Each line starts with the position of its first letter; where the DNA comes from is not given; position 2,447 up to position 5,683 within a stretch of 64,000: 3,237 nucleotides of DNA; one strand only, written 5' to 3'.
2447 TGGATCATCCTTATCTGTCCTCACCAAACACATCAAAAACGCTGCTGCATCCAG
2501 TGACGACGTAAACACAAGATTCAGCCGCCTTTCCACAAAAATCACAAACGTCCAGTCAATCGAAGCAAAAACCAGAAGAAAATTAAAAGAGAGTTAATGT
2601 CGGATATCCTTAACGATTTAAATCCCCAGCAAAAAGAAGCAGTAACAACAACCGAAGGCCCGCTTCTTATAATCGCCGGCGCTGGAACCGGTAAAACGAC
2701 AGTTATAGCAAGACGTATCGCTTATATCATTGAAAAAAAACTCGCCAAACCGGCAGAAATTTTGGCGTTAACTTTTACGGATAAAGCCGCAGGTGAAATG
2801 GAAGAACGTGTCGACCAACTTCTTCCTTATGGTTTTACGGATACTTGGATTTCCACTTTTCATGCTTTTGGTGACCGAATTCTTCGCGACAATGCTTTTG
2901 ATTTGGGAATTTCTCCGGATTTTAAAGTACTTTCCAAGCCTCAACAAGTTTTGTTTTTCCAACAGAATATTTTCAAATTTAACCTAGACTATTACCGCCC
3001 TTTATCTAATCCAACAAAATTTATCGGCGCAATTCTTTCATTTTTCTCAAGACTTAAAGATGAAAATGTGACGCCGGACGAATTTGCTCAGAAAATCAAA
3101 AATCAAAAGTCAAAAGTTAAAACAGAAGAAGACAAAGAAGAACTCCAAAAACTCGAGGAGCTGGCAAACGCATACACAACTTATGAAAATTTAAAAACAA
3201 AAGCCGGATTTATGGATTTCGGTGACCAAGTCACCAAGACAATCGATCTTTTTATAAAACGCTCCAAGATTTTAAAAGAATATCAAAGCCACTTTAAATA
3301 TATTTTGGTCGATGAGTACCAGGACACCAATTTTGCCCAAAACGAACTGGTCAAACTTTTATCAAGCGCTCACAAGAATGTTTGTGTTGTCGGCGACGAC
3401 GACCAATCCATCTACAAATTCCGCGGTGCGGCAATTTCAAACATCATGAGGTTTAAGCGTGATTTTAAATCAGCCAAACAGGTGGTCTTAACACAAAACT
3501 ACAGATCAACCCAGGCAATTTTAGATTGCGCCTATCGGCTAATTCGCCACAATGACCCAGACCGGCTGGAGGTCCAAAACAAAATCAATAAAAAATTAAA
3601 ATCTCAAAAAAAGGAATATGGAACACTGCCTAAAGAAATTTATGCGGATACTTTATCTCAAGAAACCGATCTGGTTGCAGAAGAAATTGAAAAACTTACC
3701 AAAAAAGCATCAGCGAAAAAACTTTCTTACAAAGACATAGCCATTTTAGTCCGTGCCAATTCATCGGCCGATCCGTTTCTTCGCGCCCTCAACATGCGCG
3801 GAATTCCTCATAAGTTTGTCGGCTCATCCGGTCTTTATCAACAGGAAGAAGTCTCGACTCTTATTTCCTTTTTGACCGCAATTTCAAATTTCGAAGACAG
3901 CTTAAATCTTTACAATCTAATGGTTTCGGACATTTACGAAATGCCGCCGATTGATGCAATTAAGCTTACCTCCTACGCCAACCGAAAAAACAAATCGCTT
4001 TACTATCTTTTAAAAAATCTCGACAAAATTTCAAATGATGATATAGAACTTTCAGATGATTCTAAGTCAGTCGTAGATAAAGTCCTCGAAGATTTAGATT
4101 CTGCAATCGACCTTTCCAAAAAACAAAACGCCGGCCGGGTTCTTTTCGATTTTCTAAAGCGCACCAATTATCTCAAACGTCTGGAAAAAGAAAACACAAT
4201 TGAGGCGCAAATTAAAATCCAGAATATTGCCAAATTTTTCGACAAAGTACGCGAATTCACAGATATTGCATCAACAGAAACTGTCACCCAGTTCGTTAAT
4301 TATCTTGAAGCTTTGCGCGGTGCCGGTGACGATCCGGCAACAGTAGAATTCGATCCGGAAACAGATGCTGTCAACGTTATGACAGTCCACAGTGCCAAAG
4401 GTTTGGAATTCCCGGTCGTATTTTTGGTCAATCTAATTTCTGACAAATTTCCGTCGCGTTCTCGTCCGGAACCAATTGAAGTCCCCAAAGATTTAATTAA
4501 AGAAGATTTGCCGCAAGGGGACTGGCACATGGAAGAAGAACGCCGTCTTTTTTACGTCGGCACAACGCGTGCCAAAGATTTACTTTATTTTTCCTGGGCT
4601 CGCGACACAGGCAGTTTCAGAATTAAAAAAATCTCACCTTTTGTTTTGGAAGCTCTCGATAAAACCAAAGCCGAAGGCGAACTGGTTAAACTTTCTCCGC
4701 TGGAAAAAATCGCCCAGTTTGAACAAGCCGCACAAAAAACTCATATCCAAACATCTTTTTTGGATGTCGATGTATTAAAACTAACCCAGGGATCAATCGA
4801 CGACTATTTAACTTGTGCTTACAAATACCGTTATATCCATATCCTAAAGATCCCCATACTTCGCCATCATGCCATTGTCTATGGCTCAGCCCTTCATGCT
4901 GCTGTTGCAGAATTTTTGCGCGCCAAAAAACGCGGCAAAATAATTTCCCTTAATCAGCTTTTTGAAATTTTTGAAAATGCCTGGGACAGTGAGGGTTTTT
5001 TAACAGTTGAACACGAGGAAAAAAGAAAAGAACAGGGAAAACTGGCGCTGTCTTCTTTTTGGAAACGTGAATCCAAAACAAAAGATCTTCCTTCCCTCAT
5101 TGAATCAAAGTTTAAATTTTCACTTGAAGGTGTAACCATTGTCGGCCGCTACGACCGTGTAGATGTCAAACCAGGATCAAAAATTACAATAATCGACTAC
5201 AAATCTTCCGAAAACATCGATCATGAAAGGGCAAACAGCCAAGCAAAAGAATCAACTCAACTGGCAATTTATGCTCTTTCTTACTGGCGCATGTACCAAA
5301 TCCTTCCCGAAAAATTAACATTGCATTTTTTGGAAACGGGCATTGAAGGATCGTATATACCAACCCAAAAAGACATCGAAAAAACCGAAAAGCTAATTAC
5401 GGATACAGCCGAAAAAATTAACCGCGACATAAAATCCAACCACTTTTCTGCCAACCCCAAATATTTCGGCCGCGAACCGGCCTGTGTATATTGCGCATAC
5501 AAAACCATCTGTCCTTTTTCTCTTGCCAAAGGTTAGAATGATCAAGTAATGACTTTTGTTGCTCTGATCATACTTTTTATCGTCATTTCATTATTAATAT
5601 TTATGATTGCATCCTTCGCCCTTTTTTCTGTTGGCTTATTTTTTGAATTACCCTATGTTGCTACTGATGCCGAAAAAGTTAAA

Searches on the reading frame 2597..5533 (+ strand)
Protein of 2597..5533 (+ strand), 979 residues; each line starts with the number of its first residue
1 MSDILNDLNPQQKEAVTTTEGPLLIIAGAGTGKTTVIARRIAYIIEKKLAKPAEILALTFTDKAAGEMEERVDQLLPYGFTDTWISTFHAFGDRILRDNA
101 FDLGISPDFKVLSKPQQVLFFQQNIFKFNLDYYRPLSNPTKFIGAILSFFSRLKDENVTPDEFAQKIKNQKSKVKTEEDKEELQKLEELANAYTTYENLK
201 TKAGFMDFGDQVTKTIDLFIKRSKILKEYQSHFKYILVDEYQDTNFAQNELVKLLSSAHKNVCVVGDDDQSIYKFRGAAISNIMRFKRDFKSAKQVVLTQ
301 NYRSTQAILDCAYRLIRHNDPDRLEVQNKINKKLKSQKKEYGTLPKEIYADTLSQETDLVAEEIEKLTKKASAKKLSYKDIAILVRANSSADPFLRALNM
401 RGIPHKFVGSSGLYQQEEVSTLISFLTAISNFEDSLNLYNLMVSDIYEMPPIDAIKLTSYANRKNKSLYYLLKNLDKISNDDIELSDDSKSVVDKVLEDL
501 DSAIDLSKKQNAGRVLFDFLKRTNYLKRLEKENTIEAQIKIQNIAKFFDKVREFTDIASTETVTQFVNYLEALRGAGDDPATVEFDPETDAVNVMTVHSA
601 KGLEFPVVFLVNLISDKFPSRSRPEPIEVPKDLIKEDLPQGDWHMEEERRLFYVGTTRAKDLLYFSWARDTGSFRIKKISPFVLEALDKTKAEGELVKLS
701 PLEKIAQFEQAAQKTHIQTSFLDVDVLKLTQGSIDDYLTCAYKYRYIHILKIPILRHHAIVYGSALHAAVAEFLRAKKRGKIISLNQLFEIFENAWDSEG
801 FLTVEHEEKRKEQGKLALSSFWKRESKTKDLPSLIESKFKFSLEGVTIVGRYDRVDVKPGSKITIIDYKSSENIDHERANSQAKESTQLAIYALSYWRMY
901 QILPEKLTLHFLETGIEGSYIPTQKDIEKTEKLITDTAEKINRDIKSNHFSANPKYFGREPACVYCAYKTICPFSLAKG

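Call 63: search_protein_families(library=pfam, proteins=[window:2597-5533:+], max_evalue=0.00001)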
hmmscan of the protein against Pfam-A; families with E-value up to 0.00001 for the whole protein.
window:2597-5533:+ (979 aa): 7 families
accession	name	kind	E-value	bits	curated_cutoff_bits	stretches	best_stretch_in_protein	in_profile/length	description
PF00580.27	UvrD-helicase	-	7.5e-80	268.9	23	1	8-291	1-271/271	UvrD/REP helicase N-terminal domain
PF13361.12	UvrD_C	-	3.8e-52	178.3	25.6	1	296-669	1-349/350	UvrD-like helicase C-terminal domain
PF12705.13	PDDEXK_1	-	1.2e-30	107.7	22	1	729-973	2-247/247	PD-(D/E)XK nuclease superfamily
PF13245.12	AAA_19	-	4.1e-26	92.2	25.1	1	12-276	1-134/134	AAA domain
PF13604.12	AAA_30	-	5.9e-12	46.2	27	0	212-325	69-178/191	AAA domain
PF13538.12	UvrD_C_2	-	2.7e-11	43.6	27.4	0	594-615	4-25/52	UvrD-like helicase C-terminal domain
PF01443.25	Viral_helicase1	-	5.6e-08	33.3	21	0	227-352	52-166/228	Viral superfamily 1 RNA helicase core domain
